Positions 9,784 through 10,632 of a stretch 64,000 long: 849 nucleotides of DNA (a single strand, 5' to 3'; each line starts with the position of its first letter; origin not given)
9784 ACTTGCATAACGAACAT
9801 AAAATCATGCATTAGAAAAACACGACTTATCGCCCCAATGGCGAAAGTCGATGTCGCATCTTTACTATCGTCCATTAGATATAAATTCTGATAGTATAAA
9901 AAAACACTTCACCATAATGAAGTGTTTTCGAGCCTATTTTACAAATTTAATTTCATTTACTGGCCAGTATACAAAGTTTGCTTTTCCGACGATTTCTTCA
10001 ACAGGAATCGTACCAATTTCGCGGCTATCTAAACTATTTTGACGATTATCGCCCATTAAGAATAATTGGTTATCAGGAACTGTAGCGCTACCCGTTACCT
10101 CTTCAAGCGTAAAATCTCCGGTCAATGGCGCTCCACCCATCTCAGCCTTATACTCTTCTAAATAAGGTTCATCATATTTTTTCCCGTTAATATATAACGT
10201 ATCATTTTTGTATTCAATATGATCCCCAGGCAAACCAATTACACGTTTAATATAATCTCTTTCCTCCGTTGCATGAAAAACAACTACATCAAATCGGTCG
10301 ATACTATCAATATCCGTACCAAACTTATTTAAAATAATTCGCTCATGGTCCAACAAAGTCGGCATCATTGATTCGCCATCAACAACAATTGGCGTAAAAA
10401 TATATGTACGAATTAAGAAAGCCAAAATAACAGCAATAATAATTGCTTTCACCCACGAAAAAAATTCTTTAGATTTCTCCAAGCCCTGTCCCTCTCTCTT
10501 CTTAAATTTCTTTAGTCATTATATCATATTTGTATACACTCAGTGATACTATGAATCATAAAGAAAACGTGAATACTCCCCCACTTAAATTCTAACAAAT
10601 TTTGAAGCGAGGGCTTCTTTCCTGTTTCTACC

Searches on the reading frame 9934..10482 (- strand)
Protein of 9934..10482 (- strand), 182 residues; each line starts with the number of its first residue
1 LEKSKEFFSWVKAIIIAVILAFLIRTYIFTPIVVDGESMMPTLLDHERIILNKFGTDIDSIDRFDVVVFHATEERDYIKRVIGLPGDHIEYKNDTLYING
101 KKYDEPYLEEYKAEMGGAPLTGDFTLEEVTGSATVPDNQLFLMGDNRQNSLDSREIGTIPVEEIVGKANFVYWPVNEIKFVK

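Call 19: find_encoding_contigs(protein=window:9934-10482:-, flank=3000, max_places=10)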
Protein window:9934-10482:- (182 aa): 12 contigs read that carry it; 9 places shown.
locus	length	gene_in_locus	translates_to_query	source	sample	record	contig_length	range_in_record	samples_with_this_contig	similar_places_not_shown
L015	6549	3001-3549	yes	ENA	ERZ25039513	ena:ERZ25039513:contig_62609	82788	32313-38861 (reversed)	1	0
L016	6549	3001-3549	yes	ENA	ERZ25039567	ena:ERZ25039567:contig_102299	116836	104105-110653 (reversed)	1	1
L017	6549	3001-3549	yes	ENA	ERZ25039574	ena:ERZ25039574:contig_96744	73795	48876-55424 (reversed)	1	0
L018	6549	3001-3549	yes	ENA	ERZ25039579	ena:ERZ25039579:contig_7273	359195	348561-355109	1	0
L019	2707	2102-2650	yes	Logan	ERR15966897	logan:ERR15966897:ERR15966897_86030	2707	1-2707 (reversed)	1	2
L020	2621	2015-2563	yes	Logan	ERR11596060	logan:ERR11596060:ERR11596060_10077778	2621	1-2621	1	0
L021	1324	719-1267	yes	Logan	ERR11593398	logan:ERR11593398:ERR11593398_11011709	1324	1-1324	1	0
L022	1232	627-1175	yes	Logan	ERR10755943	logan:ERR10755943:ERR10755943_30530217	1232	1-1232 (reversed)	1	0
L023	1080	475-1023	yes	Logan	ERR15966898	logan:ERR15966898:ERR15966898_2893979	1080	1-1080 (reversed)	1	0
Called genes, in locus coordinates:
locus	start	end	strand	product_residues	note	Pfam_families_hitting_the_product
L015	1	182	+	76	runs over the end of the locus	PF01479:S4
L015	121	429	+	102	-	PF00849:PseudoU_synth_2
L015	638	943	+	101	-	-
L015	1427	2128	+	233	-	PF01323:DSBA, PF13462:Thioredoxin_4 (faint)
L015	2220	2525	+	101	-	-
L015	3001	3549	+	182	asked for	PF10502:Peptidase_S26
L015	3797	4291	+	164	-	PF01546:Peptidase_M20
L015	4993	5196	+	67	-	-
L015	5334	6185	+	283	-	PF01063:Aminotran_4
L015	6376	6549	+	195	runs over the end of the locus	PF10469:AKAP7_NLS, PF02834:LigT_PEase, PF13563:2_5_RNA_ligase2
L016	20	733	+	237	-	PF01479:S4, PF00849:PseudoU_synth_2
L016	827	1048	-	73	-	PF08279:HTH_11 (weak), PF08220:HTH_DeoR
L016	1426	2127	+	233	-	PF01323:DSBA, PF13462:Thioredoxin_4 (faint)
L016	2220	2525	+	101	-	-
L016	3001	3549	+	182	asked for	PF10502:Peptidase_S26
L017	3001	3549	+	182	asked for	PF10502:Peptidase_S26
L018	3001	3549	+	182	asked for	PF10502:Peptidase_S26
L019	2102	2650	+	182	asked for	PF10502:Peptidase_S26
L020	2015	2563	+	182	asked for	PF10502:Peptidase_S26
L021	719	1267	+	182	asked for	PF10502:Peptidase_S26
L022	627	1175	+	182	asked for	PF10502:Peptidase_S26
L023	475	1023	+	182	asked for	PF10502:Peptidase_S26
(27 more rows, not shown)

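Call 27: search_protein_families(library=ncbifam, proteins=[L015:2220-2525:+], max_evalue=10)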
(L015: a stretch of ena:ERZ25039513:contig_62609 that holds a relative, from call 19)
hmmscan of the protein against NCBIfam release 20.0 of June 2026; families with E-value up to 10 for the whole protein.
L015:2220-2525:+ (101 aa): 0 families

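Call 36: find_related_loci(query=window:9934-10482:-, collection=genome_contigs, flank=2500)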
Query window:9934-10482:- (182 aa) in genome_contigs; peptide patterns used: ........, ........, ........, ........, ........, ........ (x = any residue, [..] = any of these).
357 stretches matched a pattern; 303 encode a relative of the query (tblastn E <= 1e-3); the best 80 are kept; 80 distinct loci.
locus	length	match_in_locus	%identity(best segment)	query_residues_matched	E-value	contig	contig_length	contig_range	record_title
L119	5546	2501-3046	98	1-182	2e-118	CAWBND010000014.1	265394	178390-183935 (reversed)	MAG: uncultured Bacillaceae bacterium isolate MFD05674.bin.4.38 genome assembly, contig: contig_57147, whole genome shot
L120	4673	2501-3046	89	1-182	2e-109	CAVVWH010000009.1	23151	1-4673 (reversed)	MAG: uncultured Bacillaceae bacterium isolate MFD07841.bin.3.76 genome assembly, contig: contig_160683, whole genome sho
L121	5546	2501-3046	82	1-182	2e-101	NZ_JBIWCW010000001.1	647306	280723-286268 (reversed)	Peribacillus sp. NPDC097295 NPDC097295_222_D11.ctg-0001, whole genome shotgun sequence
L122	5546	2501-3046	81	1-182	7e-101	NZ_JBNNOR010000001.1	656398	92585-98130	Peribacillus sp. NPDC006672 NPDC006672_40_A4.ctg-0001, whole genome shotgun sequence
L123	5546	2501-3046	82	1-182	4e-101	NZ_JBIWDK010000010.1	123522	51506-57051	Peribacillus sp. NPDC097224 NPDC097224_222_D6.ctg-0010, whole genome shotgun sequence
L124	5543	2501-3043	80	1-181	2e-99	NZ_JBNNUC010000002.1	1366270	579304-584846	Peribacillus sp. NPDC094092 NPDC094092_184_G1.ctg-0002, whole genome shotgun sequence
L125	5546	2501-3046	81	1-182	1e-99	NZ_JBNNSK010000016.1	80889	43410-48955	Peribacillus sp. NPDC097675 NPDC097675_268_D6.ctg-0016, whole genome shotgun sequence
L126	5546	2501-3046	80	1-182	1e-99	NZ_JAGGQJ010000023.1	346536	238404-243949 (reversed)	Bacillus sp. ISL-34 ISL34_24, whole genome shotgun sequence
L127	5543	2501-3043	81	1-181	2e-99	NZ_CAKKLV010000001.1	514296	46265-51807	Peribacillus sp. Bi96, whole genome shotgun sequence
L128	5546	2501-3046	79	1-182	1e-98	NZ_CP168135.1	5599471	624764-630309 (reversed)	Peribacillus sp. RS7 chromosome, complete genome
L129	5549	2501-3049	80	1-182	2e-98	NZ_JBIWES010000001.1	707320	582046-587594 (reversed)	Peribacillus sp. NPDC096622 NPDC096622_227_H2.ctg-0001, whole genome shotgun sequence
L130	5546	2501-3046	80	1-182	2e-98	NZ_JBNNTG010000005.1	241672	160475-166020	Peribacillus sp. NPDC096540 NPDC096540_226_F2.ctg-0005, whole genome shotgun sequence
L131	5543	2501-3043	80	1-181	1e-98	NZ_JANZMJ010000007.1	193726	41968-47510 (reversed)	Peribacillus sp. BBB004 NODE_7_length_193726_cov_31.1487, whole genome shotgun sequence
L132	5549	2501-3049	79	1-182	6e-98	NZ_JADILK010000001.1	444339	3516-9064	Bacillus sp. SD075 1, whole genome shotgun sequence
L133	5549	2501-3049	80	1-182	2e-97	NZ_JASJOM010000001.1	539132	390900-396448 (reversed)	Peribacillus sp. SI8-4 1, whole genome shotgun sequence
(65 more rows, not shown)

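Call 74: search_protein_families(library=pfam, proteins=[L015:2220-2525:+, window:9934-10482:-], max_evalue=0.01)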
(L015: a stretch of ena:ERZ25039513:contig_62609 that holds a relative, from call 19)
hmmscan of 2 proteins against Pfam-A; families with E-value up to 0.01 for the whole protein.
L015:2220-2525:+ (101 aa): 1 family
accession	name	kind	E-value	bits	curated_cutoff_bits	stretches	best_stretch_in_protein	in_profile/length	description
PF12650.12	DUF3784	-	0.0011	19.6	28.1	1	9-96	1-88/94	Domain of unknown function (DUF3784)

window:9934-10482:- (182 aa): 1 family
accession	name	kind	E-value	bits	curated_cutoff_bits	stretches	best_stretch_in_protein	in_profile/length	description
PF10502.14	Peptidase_S26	-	4.5e-62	209.4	22.9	1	9-173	3-168/168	Signal peptidase, peptidase S26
